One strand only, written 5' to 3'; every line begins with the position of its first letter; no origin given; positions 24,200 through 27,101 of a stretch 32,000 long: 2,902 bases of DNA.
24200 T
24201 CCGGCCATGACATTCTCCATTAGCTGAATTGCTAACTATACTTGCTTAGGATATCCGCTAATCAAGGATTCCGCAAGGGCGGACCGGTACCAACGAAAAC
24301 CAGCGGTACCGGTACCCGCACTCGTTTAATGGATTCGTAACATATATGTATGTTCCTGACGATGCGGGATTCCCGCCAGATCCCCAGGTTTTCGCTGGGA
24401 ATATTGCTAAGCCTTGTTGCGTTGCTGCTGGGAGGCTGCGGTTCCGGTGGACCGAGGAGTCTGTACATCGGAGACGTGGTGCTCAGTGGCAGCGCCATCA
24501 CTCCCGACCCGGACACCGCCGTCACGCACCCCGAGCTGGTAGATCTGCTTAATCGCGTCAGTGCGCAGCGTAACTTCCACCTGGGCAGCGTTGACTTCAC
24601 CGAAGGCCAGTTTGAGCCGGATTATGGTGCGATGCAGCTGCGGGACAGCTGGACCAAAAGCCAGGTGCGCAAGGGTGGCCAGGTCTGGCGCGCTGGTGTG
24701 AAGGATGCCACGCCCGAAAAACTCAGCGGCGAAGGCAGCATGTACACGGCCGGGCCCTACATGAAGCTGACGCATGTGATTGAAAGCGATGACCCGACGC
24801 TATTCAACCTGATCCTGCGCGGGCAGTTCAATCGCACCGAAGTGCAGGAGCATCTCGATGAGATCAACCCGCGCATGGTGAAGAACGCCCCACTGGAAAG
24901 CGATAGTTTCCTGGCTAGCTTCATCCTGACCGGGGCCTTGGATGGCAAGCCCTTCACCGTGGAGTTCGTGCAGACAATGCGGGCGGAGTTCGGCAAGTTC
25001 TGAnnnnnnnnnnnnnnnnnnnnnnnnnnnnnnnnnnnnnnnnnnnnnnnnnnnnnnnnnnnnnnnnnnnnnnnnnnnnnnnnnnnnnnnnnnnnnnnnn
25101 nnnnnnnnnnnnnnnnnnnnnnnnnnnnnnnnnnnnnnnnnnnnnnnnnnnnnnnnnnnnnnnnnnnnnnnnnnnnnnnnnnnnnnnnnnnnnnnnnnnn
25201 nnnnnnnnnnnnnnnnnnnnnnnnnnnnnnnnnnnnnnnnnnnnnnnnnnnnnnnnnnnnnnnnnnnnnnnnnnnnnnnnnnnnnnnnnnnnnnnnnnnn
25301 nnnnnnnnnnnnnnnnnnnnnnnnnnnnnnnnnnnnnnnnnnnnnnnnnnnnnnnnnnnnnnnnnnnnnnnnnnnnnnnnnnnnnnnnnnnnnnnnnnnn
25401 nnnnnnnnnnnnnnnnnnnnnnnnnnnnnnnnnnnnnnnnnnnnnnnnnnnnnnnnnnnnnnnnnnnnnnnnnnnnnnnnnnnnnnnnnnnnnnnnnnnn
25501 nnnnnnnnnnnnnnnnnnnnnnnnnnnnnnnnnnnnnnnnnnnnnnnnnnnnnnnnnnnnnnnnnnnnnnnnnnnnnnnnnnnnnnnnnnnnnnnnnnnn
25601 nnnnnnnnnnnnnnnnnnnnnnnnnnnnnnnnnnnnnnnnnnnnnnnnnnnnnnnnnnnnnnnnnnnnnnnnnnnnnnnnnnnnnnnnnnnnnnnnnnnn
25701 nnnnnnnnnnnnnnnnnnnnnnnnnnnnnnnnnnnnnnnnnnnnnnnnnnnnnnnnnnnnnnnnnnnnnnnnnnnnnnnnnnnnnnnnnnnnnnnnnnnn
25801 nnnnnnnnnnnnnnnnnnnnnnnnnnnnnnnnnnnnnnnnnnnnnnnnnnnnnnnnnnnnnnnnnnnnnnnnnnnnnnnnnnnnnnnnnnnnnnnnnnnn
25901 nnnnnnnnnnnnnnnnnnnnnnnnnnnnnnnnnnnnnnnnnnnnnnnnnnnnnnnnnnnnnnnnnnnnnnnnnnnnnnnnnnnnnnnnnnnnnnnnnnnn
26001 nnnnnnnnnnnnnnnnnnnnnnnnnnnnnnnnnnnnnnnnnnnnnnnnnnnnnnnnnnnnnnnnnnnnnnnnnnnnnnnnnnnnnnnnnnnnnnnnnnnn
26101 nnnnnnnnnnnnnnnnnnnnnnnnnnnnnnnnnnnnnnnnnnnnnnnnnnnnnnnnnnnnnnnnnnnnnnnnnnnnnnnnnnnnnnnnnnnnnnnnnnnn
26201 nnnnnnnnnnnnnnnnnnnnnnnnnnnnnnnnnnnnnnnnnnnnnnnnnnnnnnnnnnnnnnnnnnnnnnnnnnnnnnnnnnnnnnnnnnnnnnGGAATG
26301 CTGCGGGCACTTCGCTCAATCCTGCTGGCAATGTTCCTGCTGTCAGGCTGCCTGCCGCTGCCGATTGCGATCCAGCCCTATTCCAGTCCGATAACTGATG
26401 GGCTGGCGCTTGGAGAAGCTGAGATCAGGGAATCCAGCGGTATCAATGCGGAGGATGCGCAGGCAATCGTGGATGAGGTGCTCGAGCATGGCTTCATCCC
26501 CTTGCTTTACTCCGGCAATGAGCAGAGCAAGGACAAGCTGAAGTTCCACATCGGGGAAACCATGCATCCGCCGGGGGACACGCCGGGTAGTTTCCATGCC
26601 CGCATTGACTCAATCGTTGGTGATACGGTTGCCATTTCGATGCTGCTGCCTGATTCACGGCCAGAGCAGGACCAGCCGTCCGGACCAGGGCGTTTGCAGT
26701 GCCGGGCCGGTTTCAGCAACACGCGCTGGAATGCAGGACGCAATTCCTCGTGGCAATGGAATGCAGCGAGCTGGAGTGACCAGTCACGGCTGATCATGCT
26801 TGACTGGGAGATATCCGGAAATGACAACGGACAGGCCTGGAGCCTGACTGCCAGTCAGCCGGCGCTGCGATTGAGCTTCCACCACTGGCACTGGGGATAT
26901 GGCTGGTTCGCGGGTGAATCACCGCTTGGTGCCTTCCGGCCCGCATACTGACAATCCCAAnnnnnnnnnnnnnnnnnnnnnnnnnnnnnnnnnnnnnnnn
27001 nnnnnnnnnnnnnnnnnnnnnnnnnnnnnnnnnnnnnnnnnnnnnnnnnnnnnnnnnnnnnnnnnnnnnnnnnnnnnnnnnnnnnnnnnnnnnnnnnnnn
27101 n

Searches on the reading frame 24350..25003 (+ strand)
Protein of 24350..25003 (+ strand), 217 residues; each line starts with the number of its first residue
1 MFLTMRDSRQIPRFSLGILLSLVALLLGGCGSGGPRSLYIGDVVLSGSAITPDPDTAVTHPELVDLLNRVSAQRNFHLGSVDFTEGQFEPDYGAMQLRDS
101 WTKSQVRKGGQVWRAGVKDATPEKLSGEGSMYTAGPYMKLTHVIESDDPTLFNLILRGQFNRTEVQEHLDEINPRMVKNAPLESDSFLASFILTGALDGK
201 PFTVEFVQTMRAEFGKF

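Call 7: search_protein_families(library=pfam, proteins=[window:24350-25003:+], max_evalue=0.1)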
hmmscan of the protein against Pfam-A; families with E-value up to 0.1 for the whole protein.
window:24350-25003:+ (217 aa): 0 families

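Call 61: find_homologous_proteins(query=window:24350-25003:+, max_evalue=0.001)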
Query window:24350-25003:+ (217 aa): 5 proteins with E <= 0.001 among 446 candidates.
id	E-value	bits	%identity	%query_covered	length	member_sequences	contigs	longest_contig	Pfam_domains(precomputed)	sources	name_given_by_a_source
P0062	1.2e-138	478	99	100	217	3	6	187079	-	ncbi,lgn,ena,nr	ncbi:hypothetical protein KDL29_09465 [bacterium]|nr:hypothetical protein [bacterium]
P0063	1.1e-117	409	84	100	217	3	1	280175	-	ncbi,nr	ncbi:hypothetical protein KDL44_02900 [bacterium]|nr:hypothetical protein [bacterium]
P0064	9.5e-113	393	81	100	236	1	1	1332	-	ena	-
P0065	4.1e-111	388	80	100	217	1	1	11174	-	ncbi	-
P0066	2.6e-94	333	70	100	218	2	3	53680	-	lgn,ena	-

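Call 62: find_encoding_contigs(protein=P0065, flank=10000, max_places=3)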
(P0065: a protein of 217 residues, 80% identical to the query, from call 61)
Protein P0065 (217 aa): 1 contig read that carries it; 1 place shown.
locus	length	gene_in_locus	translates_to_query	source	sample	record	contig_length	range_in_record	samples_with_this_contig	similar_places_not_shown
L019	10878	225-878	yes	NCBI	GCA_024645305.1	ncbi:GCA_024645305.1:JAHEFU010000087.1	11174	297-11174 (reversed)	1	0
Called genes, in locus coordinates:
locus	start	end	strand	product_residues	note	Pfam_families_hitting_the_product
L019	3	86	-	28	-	?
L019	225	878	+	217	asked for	-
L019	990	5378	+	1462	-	PF18911:PKD_4, PF00801:PKD, PF18911:PKD_4, PF22352:K319L-like_PKD, PF13360:PQQ_2, PF13570:Beta-prop_ACSF4, PF13360:PQQ_2, PF13570:Beta-prop_ACSF4, +10 more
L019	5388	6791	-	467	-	PF01053:Cys_Met_Meta_PP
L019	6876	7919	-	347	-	-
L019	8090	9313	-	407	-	PF27239:FOL3_C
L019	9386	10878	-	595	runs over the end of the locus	?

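Call 65: find_related_loci(query=A8, collection=metagenome_contigs, flank=10000)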
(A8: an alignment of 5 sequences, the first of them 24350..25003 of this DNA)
Query A8 (217 aa) in metagenome_contigs; peptide patterns used: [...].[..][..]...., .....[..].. (x = any residue, [..] = any of these).
383 stretches matched a pattern, but none encodes a relative of the query by tblastn (E <= 1e-3).

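Call 76: search_protein_families(library=ncbifam, proteins=[window:24350-25003:+], max_evalue=0.1)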
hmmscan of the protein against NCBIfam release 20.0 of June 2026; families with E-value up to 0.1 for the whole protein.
window:24350-25003:+ (217 aa): 1 family
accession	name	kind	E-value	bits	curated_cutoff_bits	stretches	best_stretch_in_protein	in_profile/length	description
NF047847.2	SS_mature_LptM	equivalog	0.081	13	27.7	0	15-31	6-21/31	LPS translocon maturation chaperone LptM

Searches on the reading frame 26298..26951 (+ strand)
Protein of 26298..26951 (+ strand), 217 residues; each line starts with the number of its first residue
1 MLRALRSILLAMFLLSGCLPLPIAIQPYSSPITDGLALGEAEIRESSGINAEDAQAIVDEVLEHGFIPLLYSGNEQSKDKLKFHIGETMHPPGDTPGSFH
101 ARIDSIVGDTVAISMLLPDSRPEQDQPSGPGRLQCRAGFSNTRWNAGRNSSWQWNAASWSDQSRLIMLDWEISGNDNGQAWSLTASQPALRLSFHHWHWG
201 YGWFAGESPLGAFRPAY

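Call 7: search_protein_families(library=pfam, proteins=[window:26298-26951:+], max_evalue=0.1)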
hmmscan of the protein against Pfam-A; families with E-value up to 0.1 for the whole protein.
window:26298-26951:+ (217 aa): 0 families

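Call 11: find_encoding_contigs(protein=window:26298-26951:+, flank=10000, max_places=6)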
Protein window:26298-26951:+ (217 aa): 14 contigs read that carry it; 6 places shown.
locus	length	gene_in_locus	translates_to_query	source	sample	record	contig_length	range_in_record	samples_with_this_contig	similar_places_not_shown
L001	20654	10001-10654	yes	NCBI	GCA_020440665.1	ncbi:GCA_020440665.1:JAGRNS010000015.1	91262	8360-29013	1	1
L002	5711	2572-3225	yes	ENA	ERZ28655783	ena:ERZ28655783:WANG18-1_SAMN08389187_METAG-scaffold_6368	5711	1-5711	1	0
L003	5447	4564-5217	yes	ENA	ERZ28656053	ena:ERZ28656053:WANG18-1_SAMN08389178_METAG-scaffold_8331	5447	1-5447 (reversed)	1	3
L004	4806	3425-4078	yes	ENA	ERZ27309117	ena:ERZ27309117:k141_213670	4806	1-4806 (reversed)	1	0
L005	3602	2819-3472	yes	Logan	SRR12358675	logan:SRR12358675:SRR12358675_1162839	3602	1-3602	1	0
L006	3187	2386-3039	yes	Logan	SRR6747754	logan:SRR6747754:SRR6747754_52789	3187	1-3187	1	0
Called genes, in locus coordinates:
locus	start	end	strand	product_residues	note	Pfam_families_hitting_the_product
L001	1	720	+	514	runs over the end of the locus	PF00009:GTP_EFTU (weak), PF01926:MMR_HSR1, PF02421:FeoB_N, PF00009:GTP_EFTU (weak), PF01926:MMR_HSR1, PF02421:FeoB_N, PF04548:AIG1 (weak), PF14714:KH_dom-like, +4 more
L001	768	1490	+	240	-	PF00230:MIP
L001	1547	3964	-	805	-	PF00801:PKD, PF18911:PKD_4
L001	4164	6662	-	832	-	PF00801:PKD, PF18911:PKD_4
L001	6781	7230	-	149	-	PF01451:LMWPc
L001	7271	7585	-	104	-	PF13545:HTH_Crp_2 (weak), PF12840:HTH_20, PF01022:HTH_5, PF12802:MarR_2 (weak), PF24034:DUF7343 (weak), PF01047:MarR (weak), PF09339:HTH_IclR (faint), PF24033:DUF7342 (weak)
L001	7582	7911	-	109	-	-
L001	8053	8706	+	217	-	-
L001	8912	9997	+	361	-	-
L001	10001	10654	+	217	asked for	-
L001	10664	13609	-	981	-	PF13360:PQQ_2 (weak)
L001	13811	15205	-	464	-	PF01053:Cys_Met_Meta_PP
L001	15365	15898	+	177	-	-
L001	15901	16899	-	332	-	-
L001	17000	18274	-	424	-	PF27239:FOL3_C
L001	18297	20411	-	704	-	-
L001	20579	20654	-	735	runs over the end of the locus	PF00041:fn3 (weak)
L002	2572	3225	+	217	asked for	-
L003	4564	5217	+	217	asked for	-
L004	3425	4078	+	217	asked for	-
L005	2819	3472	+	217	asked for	-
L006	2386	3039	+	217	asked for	-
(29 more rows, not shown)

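Call 24: search_protein_representatives(alignment_id=A2)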
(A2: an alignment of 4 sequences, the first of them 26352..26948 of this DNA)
Query: 4 sequences, 190 profile positions. Proteins with E-value up to 0.001 (for the whole library): 10; up to 1e-10: 6; up to 1e-30: 2. The best 10 are listed.
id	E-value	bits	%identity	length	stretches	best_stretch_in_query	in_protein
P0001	3.1e-91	320.7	-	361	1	16-189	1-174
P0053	5.7e-82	290.4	-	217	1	2-190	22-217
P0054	1.8e-27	112.7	-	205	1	2-190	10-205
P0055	2.3e-24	102.5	-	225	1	7-178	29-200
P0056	9.3e-18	81.0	-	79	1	1-54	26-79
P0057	4.1e-13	65.9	-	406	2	12-173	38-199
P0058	7.0e-10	55.3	-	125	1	2-49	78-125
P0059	8.0e-06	42.1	-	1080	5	31-114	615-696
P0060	2.3e-05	40.6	-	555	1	8-173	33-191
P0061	4.4e-04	36.4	-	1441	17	98-132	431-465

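Call 35: find_encoding_contigs(protein=P0060, flank=10000, max_places=4)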
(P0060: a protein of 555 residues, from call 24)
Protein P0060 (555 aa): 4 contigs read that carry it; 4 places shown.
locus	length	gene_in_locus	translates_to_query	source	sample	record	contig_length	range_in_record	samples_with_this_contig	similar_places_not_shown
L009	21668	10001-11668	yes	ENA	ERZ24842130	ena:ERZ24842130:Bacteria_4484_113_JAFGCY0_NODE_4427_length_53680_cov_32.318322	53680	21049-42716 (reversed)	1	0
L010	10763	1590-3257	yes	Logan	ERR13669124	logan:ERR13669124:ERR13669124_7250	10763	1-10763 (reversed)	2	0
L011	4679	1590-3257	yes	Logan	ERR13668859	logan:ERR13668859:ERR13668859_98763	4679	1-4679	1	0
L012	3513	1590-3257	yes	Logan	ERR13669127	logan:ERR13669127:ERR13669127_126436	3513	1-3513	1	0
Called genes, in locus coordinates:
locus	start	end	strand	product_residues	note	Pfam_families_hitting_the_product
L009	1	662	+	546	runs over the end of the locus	PF01926:MMR_HSR1, PF02421:FeoB_N, PF04548:AIG1 (weak), PF00009:GTP_EFTU (weak), PF01926:MMR_HSR1, PF02421:FeoB_N (weak), PF04548:AIG1 (weak), PF14714:KH_dom-like, +4 more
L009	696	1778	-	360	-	PF01758:SBF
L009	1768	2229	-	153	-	PF01451:LMWPc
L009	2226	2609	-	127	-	PF25213:HVO_A0261_N (weak), PF12802:MarR_2 (weak), PF12840:HTH_20, PF01022:HTH_5, PF13551:HTH_29 (faint), PF09339:HTH_IclR (faint), PF13545:HTH_Crp_2 (weak)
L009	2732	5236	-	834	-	PF00801:PKD, PF18911:PKD_4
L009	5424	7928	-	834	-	PF00801:PKD, PF18911:PKD_4, PF22352:K319L-like_PKD (weak)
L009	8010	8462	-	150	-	PF01451:LMWPc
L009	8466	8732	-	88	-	PF01022:HTH_5, PF12802:MarR_2 (weak), PF12840:HTH_20, PF13412:HTH_24 (faint), PF01047:MarR, PF24034:DUF7343 (faint)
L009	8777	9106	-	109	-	-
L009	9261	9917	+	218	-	-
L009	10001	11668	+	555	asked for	-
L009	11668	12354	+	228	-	-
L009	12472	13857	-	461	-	PF01053:Cys_Met_Meta_PP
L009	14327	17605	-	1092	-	-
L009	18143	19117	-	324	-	-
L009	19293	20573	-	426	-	PF27239:FOL3_C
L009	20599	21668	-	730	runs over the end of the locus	PF00041:fn3 (weak)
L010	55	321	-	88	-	PF01022:HTH_5, PF12802:MarR_2 (weak), PF12840:HTH_20, PF13412:HTH_24 (faint), PF01047:MarR, PF24034:DUF7343 (faint)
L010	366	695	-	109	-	-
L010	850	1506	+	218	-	-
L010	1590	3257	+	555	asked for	-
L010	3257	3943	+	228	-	-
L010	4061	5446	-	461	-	PF01053:Cys_Met_Meta_PP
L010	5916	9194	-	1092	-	-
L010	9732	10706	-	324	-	-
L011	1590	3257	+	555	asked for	-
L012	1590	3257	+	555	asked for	-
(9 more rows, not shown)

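Call 36: find_encoding_contigs(protein=P0057, flank=10000, max_places=4)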
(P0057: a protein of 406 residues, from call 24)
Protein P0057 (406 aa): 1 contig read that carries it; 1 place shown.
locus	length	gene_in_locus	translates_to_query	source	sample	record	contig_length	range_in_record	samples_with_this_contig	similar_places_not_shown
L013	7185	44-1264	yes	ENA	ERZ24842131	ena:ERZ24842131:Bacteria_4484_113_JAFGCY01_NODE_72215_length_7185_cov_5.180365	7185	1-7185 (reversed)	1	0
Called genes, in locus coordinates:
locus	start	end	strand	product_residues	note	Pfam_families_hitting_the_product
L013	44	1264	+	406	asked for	-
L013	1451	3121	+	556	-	-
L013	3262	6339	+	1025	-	PF18911:PKD_4, PF00801:PKD, PF18911:PKD_4, PF00801:PKD, PF18911:PKD_4, PF22352:K319L-like_PKD (weak), PF13570:Beta-prop_ACSF4, PF13570:Beta-prop_ACSF4, +1 more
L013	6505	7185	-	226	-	?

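Call 76: search_protein_families(library=ncbifam, proteins=[window:26298-26951:+], max_evalue=0.1)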
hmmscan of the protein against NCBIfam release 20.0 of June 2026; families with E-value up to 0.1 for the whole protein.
window:26298-26951:+ (217 aa): 0 families
